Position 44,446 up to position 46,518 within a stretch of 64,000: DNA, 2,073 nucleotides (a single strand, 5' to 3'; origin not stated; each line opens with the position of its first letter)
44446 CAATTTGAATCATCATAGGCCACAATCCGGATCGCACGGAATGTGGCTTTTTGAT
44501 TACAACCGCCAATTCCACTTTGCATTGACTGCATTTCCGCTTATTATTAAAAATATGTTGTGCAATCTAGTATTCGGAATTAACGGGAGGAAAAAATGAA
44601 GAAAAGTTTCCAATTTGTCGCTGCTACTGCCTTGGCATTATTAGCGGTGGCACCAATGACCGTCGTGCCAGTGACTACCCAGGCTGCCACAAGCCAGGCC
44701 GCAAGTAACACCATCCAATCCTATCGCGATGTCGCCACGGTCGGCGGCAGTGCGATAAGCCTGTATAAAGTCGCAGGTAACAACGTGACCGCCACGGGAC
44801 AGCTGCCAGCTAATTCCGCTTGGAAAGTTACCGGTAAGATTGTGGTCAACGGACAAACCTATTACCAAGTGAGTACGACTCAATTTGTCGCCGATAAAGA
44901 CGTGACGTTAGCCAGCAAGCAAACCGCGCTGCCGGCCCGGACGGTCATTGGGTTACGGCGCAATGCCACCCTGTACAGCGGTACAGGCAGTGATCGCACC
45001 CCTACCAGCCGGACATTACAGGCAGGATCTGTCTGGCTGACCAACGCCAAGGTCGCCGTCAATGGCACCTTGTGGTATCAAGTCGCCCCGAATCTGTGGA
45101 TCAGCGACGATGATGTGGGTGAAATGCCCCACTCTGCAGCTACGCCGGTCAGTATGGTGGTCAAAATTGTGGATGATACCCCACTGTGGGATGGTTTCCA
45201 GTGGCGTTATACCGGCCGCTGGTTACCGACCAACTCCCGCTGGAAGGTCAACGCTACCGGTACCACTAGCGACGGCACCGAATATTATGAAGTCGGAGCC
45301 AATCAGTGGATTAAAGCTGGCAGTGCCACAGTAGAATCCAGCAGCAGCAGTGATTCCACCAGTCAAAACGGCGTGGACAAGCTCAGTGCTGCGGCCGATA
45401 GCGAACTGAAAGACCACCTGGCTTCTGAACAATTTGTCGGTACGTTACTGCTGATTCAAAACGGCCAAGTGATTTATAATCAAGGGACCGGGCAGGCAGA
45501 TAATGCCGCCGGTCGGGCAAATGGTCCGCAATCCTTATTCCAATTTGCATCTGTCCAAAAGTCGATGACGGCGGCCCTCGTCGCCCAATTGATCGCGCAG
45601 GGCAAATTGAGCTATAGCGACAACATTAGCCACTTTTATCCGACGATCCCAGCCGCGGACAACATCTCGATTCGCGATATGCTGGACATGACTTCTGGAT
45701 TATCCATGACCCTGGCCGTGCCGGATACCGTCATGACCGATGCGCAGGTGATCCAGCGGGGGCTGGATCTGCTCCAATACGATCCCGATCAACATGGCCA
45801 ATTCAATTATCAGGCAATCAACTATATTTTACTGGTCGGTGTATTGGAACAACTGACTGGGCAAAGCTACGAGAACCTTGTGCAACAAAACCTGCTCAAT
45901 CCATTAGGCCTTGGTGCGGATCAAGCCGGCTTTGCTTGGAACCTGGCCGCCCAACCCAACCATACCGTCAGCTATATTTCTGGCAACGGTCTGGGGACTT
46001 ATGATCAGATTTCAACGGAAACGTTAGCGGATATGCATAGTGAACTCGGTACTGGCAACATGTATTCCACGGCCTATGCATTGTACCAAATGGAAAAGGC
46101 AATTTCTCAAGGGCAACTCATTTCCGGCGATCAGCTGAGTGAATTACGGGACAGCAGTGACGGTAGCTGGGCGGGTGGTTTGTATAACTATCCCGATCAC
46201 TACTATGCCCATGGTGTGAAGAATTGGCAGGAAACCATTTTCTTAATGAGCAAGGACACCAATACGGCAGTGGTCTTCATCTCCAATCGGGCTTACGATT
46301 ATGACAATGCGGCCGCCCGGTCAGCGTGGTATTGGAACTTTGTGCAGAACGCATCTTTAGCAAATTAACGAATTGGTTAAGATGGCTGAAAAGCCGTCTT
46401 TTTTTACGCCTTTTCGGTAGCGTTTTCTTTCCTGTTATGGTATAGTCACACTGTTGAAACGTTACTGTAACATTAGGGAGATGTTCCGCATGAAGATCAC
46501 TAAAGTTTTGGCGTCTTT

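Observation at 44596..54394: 10-kb island of unusual SH3b fusions: beta-lactamase-fold, C39-like and NlpC/P60 domains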

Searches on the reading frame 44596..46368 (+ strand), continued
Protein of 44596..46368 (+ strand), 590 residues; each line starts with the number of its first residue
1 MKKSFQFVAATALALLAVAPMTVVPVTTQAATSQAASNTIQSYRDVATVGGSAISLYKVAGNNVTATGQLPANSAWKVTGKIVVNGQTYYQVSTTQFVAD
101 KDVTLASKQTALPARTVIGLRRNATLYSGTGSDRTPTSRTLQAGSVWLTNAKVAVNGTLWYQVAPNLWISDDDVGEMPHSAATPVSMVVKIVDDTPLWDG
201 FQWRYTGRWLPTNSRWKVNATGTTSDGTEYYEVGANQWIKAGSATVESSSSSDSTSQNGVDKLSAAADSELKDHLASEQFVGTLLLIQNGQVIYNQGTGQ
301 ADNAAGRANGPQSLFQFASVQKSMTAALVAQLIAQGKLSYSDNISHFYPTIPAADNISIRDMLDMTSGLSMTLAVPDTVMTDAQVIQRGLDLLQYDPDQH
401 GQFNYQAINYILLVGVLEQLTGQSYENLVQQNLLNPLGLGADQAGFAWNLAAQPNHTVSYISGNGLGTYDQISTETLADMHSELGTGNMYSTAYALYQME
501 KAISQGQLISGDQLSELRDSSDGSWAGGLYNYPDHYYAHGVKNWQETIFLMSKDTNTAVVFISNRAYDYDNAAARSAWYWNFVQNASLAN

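Call 60: fold_search(model_id=the predicted structure, library=pdb)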
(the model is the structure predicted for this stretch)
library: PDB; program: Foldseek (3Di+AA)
matches with E <= 10: 913; with E <= 0.001: 376
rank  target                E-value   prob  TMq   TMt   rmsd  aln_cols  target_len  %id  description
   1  8agr_A                1.1e-28  1.00  0.51  0.92   2.1       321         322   32  Crystal structure of DltE from L. plantarum, apo form (released 2023-04-26)
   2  8agr_B                1.7e-28  1.00  0.51  0.90   2.2       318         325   32  Crystal structure of DltE from L. plantarum, apo form (released 2023-04-26)
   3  8aji_C                3.3e-28  1.00  0.51  0.90   3.5       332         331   30  Crystal structure of DltE from L. plantarum, TCEP form (released 2023-04-26)
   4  8akh_A                5.6e-28  1.00  0.51  0.91   2.1       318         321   32  Crystal structure of DltE from L. plantarum soaked with LTA (released 2023-04-26)
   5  8aji_D                1.5e-27  1.00  0.50  0.84   2.4       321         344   32  Crystal structure of DltE from L. plantarum, TCEP form (released 2023-04-26)
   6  8aji_B                2.1e-27  1.00  0.51  0.91   2.1       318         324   32  Crystal structure of DltE from L. plantarum, TCEP form (released 2023-04-26)
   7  8aik_A                2.3e-27  1.00  0.51  0.92   2.2       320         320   32  Crystal structure of DltE from L. plantarum, tartare bound form (released 2023-04-26)
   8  8aji_A                4.0e-27  1.00  0.51  0.84   4.9       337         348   31  Crystal structure of DltE from L. plantarum, TCEP form (released 2023-04-26)
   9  5zh8_B                3.0e-18  1.00  0.48  0.79   3.8       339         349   21  Crystal Structure of FmtA from Staphylococcus aureus at 2.58 A (released 2019-07-17)
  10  5zh8_A                6.0e-18  1.00  0.48  0.77   3.8       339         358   21  Crystal Structure of FmtA from Staphylococcus aureus at 2.58 A (released 2019-07-17)
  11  1hvb                  3.4e-16  1.00  0.45  0.74   4.5       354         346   23  CRYSTAL STRUCTURE OF STREPTOMYCES R61 DD-PEPTIDASE COMPLEXED WITH A NOVEL CEPHALOSPORIN ANALOG OF CELL WALL PEPTIDOGLYCA (released 2001-02-07)
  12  3pte                  6.2e-16  1.00  0.44  0.72   4.6       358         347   22  THE REFINED CRYSTALLOGRAPHIC STRUCTURE OF A DD-PEPTIDASE PENICILLIN-TARGET ENZYME AT 1.6 A RESOLUTION (released 1995-08-15)
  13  1ikg                  1.1e-15  1.00  0.45  0.75   4.2       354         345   22  MICHAELIS COMPLEX OF STREPTOMYCES R61 DD-PEPTIDASE WITH A SPECIFIC PEPTIDOGLYCAN SUBSTRATE FRAGMENT (released 2002-09-11)
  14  2efu_E                1.9e-15  1.00  0.44  0.72   3.8       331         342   22  The crystal structure of D-amino acid amidase from Ochrobactrum anthropi SV3 complexed with L-phenylalanine (released 2007-03-06)
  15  2dns_A                2.8e-15  1.00  0.45  0.71   4.8       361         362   20  The crystal structure of D-amino acid amidase from Ochrobactrum anthropi SV3 complexed with D-Phenylalanine (released 2006-05-09)
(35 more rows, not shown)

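Call 70: list_cluster_members(proteins=[P0002, P0003, P0004, P0001])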
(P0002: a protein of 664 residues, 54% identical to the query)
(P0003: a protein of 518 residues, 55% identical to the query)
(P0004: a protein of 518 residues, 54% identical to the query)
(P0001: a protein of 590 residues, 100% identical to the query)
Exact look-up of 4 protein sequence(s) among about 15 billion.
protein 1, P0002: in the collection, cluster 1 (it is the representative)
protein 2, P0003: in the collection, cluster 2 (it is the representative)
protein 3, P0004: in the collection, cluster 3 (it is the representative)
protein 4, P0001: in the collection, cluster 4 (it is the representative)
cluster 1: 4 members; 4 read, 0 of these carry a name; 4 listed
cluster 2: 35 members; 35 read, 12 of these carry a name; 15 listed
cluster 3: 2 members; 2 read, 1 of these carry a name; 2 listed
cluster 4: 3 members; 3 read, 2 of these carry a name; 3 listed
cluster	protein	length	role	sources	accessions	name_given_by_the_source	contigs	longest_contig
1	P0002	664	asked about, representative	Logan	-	-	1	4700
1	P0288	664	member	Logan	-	-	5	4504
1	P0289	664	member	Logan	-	-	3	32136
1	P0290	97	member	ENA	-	-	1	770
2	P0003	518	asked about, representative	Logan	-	-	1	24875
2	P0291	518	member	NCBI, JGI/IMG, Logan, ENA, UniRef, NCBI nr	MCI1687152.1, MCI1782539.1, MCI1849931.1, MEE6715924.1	serine hydrolase domain-containing protein [Schleiferilactobacillus harbinensis] | CubicO group peptidase (beta-lactamase class C family) | Serine hydrolase n=3 Tax=Schleiferilactobacillus harbinensis TaxID=304207 ...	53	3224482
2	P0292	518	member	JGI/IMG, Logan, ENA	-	CubicO group peptidase (beta-lactamase class C family)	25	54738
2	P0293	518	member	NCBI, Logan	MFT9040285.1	MAG: serine hydrolase domain-containing protein [Schleiferilactobacillus harbinensis]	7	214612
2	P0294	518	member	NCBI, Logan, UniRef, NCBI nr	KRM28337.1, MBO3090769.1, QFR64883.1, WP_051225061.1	serine hydrolase [Schleiferilactobacillus harbinensis] | Penicillin-binding protein (Beta-lactamase class C) n=1 Tax=Schleiferilactobacillus ... | serine hydrolase domain-containing protein [Schleiferilactobacillus harbinensis]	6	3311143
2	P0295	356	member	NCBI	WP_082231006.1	serine hydrolase domain-containing protein, partial [Schleiferilactobacillus harbinensis]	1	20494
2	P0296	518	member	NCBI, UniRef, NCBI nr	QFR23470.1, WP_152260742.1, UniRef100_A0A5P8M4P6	serine hydrolase domain-containing protein [Schleiferilactobacillus harbinensis] | Serine hydrolase n=1 Tax=Schleiferilactobacillus harbinensis TaxID=304207 ...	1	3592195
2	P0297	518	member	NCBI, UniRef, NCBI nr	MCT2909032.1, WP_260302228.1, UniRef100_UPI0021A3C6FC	class A beta-lactamase-related serine hydrolase [Schleiferilactobacillus harbinensis] | serine hydrolase domain-containing protein n=1 Tax=Schleiferilactobacillus harbinensis ... | serine hydrolase domain-containing protein [Schleiferilactobacillus harbinensis]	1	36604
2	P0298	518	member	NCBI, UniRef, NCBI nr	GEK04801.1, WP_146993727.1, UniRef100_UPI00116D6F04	serine hydrolase domain-containing protein [Schleiferilactobacillus harbinensis] | serine hydrolase domain-containing protein n=1 Tax=Schleiferilactobacillus harbinensis ...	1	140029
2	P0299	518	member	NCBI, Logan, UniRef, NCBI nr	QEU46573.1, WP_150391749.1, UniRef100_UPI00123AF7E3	beta-lactamase family protein [Schleiferilactobacillus harbinensis] | serine hydrolase domain-containing protein n=1 Tax=Schleiferilactobacillus harbinensis ... | serine hydrolase domain-containing protein [Schleiferilactobacillus harbinensis]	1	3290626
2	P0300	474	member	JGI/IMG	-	CubicO group peptidase (beta-lactamase class C family)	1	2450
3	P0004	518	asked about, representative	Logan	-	-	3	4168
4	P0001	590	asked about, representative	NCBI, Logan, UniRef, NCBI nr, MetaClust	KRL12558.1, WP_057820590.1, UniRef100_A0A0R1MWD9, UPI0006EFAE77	serine hydrolase [Schleiferilactobacillus perolens] | Penicillin-binding protein (Beta-lactamase class C) n=1 Tax=Schleiferilactobacillus ... | status=active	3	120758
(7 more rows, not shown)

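Call 83: search_protein_families(library=ncbifam, proteins=[L001:10125-11426:+, L001:13259-15034:+, L001:15071-16843:+, L001:6778-7506:-], max_evalue=0.001)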
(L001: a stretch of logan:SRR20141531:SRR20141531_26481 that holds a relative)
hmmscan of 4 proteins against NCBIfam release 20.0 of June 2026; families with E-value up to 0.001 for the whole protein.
L001:10125-11426:+ (433 aa): 3 families
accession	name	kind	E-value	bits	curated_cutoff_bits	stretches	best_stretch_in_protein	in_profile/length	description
NF042991.1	alk_phos_PafA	equivalog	7.7e-10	37.8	650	1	33-78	66-112/554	alkaline phosphatase PafA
TIGR02335.1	hydr_PhnA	equivalog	2.6e-07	30.1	407.55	1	8-325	15-322/408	phosphonoacetate hydrolase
NF010322.0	PRK13759.1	equivalog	0.00019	20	481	0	6-78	7-80/486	arylsulfatase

L001:13259-15034:+ (591 aa): 0 families

L001:15071-16843:+ (590 aa): 0 families

L001:6778-7506:- (242 aa): 0 families

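Call 87: find_encoding_contigs(protein=P0008, flank=8000, max_places=2)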
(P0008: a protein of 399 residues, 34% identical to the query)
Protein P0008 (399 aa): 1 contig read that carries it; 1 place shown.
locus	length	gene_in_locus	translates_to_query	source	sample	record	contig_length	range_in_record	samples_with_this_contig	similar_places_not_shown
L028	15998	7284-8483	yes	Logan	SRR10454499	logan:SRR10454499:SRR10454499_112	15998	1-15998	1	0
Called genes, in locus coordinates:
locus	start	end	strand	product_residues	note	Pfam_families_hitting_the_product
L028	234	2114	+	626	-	PF00122:E1-E2_ATPase, PF00702:Hydrolase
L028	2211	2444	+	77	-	PF00403:HMA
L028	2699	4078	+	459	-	PF00860:Xan_ur_permease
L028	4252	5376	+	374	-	PF02350:Epimerase_2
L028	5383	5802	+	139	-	PF04138:GtrA_DPMS_TM, PF22954:DUF7027 (weak)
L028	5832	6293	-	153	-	PF00258:Flavodoxin_1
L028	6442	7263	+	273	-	PF27462:RecX_N, PF21982:RecX_HTH1, PF02631:RecX_HTH2, PF21981:RecX_HTH3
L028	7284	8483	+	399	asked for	PF00144:Beta-lactamase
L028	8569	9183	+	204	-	PF04167:DUF402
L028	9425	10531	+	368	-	PF01594:AI-2E_transport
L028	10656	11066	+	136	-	PF01467:CTP_transf_like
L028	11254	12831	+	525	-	PF00009:GTP_EFTU, PF01926:MMR_HSR1 (weak), PF22042:EF-G_D2, PF03144:GTP_EFTU_D2, PF14492:EFG_III (weak), PF16658:RF3_C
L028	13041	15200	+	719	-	PF27449:LtaS_N, PF00884:Sulfatase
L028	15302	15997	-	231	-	?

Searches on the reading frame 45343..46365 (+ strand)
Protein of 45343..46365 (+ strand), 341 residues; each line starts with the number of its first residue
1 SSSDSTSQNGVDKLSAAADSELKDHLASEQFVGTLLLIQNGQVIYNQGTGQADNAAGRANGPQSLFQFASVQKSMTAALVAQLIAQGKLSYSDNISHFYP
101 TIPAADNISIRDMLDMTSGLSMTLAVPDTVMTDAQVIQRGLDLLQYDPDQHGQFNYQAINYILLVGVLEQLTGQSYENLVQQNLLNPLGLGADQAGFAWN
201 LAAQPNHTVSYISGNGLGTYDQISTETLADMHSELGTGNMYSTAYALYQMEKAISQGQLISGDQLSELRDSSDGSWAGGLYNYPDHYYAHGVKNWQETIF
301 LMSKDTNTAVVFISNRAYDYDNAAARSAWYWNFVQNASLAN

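Call 28: search_protein_representatives(protein=window:45343-46365:+)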
Query: 341 residues. Proteins with E-value up to 0.001 (for the whole library): 35189; up to 1e-10: 6721; up to 1e-30: 117. The best 150 are listed.
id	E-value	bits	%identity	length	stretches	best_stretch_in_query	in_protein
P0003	4.2e-126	437.1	62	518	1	9-339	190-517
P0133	1.3e-117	409.2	56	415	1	9-339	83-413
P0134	6.9e-97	341.1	49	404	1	8-338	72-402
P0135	1.7e-88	313.6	45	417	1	7-339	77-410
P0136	1.1e-64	235.4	40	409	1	4-329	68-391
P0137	2.7e-63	230.7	44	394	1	26-326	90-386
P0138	9.8e-63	228.9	41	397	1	6-316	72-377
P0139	2.1e-62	227.8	44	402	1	23-317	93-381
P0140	1.1e-54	202.4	35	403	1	8-323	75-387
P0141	1.4e-53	198.8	35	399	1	17-317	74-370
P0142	2.2e-53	198.2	40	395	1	13-316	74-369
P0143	4.9e-53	197.0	37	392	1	16-340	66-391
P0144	5.5e-53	196.9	40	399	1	11-322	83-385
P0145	4.4e-52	193.9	39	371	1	13-315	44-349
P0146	3.0e-51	191.1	38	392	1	18-321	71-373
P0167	8.0e-44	166.8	26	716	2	17-316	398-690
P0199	9.6e-37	143.5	31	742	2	11-270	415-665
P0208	1.5e-35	139.6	29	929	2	18-265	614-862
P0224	2.3e-33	132.4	29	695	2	12-267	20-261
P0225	3.7e-33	131.7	30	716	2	21-259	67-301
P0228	6.1e-33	131.0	35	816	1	5-317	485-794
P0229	1.4e-32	129.8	26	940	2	18-282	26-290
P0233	2.4e-32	129.1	35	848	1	24-317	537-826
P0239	1.2e-31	126.8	33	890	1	7-317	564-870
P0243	3.7e-31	125.1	32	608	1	13-316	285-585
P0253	3.3e-30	122.1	32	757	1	20-316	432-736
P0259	1.2e-29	120.2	32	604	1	15-317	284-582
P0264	3.2e-29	118.8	32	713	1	3-315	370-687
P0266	5.7e-29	118.0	32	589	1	11-317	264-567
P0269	1.1e-28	117.1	34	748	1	25-325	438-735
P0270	1.2e-28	116.9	31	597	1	16-316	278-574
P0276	3.5e-28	115.4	34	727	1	63-315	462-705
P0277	4.7e-28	115.0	31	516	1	13-317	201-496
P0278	5.7e-28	114.7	28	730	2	26-261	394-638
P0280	6.7e-28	114.5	30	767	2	8-211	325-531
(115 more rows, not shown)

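Call 32: search_protein_families(library=pfam, proteins=[P0228, P0233, P0239, P0243, P0253, P0259, P0264, P0266, P0269, P0277], max_evalue=0.001)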
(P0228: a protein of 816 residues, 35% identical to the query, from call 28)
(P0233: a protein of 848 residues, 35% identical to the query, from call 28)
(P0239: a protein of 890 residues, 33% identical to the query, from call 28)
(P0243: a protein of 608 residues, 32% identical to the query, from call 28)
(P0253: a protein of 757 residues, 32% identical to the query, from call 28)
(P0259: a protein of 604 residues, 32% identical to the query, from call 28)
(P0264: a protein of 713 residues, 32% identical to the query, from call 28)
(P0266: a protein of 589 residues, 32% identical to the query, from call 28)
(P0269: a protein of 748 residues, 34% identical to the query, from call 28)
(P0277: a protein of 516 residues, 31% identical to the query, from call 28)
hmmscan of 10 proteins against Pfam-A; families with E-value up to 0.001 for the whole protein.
P0228 (816 aa): 1 family
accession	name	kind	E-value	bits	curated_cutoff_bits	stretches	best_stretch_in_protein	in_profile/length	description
PF00144.29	Beta-lactamase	-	3.8e-30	105.6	27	1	529-796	31-313/329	Beta-lactamase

P0233 (848 aa): 1 family
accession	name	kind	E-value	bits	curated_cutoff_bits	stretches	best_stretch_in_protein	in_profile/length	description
PF00144.29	Beta-lactamase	-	6.7e-34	118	27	1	534-788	4-261/329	Beta-lactamase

P0239 (890 aa): 1 family
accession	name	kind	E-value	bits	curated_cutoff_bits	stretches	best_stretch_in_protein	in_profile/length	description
PF00144.29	Beta-lactamase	-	1.4e-34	120.2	27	1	585-874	11-315/329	Beta-lactamase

P0243 (608 aa): 1 family
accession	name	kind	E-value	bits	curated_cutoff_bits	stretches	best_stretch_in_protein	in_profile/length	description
PF00144.29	Beta-lactamase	-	2.8e-34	119.2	27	1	318-588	27-313/329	Beta-lactamase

P0253 (757 aa): 2 families
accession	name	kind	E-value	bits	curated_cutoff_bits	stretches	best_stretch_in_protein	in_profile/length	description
PF04914.18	DltD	-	1.1e-117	393.8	22.7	1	43-391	2-348/348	DltD protein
PF00144.29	Beta-lactamase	-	1.6e-32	113.4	27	1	433-704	4-266/329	Beta-lactamase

P0259 (604 aa): 2 families
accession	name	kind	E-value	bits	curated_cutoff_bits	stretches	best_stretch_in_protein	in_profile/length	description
PF00144.29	Beta-lactamase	-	2.1e-39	136.1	27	1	314-584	27-313/329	Beta-lactamase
PF13457.12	GW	-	8.3e-06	26.9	21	0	134-190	20-74/76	GW (Gly-Tryp) dipeptide domain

P0264 (713 aa): 1 family
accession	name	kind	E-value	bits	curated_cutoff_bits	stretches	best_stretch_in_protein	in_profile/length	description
PF00144.29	Beta-lactamase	-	8.4e-36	124.2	27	1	387-692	3-314/329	Beta-lactamase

P0266 (589 aa): 1 family
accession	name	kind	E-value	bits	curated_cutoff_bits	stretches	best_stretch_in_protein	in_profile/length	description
PF00144.29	Beta-lactamase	-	1.5e-34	120.1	27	1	303-571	32-315/329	Beta-lactamase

P0269 (748 aa): 1 family
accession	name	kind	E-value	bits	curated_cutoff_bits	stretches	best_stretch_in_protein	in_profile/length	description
PF00144.29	Beta-lactamase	-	7.5e-33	114.5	27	1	442-739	12-325/329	Beta-lactamase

P0277 (516 aa): 2 families
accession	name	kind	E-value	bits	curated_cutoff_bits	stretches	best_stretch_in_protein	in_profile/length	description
PF00144.29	Beta-lactamase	-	9.6e-37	127.3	27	1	207-456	2-259/329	Beta-lactamase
PF13457.12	GW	-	0.0001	23.4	21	0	154-192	37-75/76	GW (Gly-Tryp) dipeptide domain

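Call 78: search_protein_families(library=pfam, proteins=[P0167, P0199, P0208, P0224, P0225, P0229, P0270, P0276, P0278, P0280], max_evalue=0.001)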
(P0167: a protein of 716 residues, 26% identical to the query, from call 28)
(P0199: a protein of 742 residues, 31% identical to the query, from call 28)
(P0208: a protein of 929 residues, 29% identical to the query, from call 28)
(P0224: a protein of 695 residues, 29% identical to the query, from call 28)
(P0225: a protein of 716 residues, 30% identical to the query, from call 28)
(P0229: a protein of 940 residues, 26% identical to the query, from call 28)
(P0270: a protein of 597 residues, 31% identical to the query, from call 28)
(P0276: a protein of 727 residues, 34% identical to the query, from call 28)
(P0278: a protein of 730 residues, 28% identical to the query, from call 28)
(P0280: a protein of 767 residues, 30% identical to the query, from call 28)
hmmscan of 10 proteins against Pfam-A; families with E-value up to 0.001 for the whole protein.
P0167 (716 aa): 1 family
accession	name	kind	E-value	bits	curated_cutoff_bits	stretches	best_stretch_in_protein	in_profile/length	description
PF00144.29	Beta-lactamase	-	3.3e-103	345.8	27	2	69-354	6-309/329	Beta-lactamase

P0199 (742 aa): 2 families
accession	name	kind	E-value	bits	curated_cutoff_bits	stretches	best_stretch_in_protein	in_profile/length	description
PF00144.29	Beta-lactamase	-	1.2e-128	429.3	27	2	430-721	10-309/329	Beta-lactamase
PF13354.11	Beta-lactamase2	-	0.0008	19.2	22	0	462-499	13-50/214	Beta-lactamase enzyme family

P0208 (929 aa): 3 families
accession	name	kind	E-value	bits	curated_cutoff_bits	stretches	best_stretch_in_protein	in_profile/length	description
PF00144.29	Beta-lactamase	-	1.9e-107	359.7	27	2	624-920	12-322/329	Beta-lactamase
PF18042.7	ORF_12_N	-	4.6e-08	33.8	26.7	1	496-589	1-91/94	ORF 12 gene product N-terminal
PF13354.11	Beta-lactamase2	-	0.00036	20.4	22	0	659-691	18-50/214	Beta-lactamase enzyme family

P0224 (695 aa): 1 family
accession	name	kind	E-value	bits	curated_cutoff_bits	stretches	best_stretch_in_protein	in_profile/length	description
PF00144.29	Beta-lactamase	-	7.4e-106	354.5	27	2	364-668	24-313/329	Beta-lactamase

P0225 (716 aa): 1 family
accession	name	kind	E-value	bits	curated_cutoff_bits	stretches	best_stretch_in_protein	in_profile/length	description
PF00144.29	Beta-lactamase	-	1e-111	373.7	27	2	71-368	7-311/329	Beta-lactamase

P0229 (940 aa): 3 families
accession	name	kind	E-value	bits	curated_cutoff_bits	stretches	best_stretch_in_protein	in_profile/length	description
PF00144.29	Beta-lactamase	-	2.9e-131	438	27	2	44-315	16-292/329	Beta-lactamase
PF13354.11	Beta-lactamase2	-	4.6e-09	36.4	22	0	664-696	18-50/214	Beta-lactamase enzyme family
PF18042.7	ORF_12_N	-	5.7e-07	30.3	26.7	0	500-587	2-90/94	ORF 12 gene product N-terminal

P0270 (597 aa): 1 family
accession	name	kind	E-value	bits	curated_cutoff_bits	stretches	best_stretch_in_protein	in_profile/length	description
PF00144.29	Beta-lactamase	-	5.5e-34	118.2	27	1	309-577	29-313/329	Beta-lactamase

P0276 (727 aa): 2 families
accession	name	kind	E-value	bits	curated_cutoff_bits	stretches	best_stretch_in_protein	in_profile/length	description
PF04914.18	DltD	-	8.7e-118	394.1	22.7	1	43-389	2-348/348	DltD protein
PF00144.29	Beta-lactamase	-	8.2e-28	98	27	1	464-708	49-312/329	Beta-lactamase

P0278 (730 aa): 2 families
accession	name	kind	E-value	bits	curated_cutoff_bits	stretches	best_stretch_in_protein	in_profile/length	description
PF00144.29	Beta-lactamase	-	1.7e-122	409.2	27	2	32-347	1-312/329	Beta-lactamase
PF13354.11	Beta-lactamase2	-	7.9e-06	25.8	22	0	76-134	17-80/214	Beta-lactamase enzyme family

P0280 (767 aa): 1 family
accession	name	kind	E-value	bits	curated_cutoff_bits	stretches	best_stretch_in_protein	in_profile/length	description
PF00144.29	Beta-lactamase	-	2.7e-112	375.6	27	2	342-574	10-241/329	Beta-lactamase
